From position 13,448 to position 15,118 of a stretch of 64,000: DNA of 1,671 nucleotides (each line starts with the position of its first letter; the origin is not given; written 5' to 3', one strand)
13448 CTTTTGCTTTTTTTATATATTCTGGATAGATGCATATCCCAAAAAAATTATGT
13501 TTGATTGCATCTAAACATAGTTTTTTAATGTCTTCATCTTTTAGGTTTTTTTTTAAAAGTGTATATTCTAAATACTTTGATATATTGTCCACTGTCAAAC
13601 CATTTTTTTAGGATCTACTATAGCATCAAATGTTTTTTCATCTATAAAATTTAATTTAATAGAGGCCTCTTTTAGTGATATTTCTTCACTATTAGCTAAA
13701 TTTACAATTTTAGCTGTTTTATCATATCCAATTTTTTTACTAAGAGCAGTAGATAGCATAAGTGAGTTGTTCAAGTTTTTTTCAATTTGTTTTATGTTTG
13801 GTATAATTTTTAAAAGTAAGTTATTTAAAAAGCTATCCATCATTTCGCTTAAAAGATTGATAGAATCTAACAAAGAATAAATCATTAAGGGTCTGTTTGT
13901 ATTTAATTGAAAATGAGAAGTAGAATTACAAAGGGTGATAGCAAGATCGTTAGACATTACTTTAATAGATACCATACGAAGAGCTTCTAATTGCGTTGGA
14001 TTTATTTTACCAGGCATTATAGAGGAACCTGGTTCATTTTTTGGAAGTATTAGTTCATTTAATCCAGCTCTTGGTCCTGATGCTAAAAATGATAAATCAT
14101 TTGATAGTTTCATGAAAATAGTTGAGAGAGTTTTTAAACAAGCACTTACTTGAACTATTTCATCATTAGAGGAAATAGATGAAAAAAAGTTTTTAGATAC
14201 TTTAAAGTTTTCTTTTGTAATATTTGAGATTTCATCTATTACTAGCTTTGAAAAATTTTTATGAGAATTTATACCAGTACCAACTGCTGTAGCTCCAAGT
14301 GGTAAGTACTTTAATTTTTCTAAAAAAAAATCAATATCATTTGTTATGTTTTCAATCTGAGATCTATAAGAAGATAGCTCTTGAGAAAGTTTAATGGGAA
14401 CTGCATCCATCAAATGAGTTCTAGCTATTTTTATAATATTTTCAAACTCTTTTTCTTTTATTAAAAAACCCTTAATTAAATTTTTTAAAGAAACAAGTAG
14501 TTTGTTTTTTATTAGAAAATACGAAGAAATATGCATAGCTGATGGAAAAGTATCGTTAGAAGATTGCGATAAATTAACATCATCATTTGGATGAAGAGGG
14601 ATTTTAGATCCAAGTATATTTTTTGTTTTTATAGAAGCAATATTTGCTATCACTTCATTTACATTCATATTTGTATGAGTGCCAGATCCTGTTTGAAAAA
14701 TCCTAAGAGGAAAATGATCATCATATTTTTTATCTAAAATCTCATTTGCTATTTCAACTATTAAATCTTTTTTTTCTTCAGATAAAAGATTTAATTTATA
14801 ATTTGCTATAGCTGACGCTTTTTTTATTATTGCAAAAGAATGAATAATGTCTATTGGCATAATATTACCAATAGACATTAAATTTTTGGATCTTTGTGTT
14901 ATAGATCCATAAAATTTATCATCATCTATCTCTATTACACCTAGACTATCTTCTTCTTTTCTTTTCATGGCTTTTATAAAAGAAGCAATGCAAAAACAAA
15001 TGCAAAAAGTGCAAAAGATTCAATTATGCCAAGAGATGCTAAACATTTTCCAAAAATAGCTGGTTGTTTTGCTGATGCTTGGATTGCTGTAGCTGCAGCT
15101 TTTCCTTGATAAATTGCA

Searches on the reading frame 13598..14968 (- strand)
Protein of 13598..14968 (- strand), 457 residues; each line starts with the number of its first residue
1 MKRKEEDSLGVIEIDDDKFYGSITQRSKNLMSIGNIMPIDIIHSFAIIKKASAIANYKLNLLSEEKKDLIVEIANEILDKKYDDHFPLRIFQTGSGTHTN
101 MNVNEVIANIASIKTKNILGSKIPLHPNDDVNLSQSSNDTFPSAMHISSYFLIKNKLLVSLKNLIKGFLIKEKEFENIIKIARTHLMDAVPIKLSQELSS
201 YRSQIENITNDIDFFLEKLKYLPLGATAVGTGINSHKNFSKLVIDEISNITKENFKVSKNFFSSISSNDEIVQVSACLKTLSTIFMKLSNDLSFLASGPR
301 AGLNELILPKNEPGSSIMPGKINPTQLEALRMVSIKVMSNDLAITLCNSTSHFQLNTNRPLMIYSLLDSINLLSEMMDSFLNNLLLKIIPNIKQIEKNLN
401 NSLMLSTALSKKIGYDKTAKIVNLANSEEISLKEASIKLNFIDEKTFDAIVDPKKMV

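Call 42: search_protein_families(library=pfam, proteins=[window:13598-14968:-], max_evalue=0.001)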
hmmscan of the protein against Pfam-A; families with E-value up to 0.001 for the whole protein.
window:13598-14968:- (457 aa): 2 families
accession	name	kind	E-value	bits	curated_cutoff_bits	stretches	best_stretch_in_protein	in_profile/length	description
PF00206.25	Lyase_1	-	3.3e-85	286.7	27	1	12-338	3-311/312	Lyase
PF10415.14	FumaraseC_C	-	3.3e-15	56.7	32.5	1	406-457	2-53/54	Fumarase C C-terminus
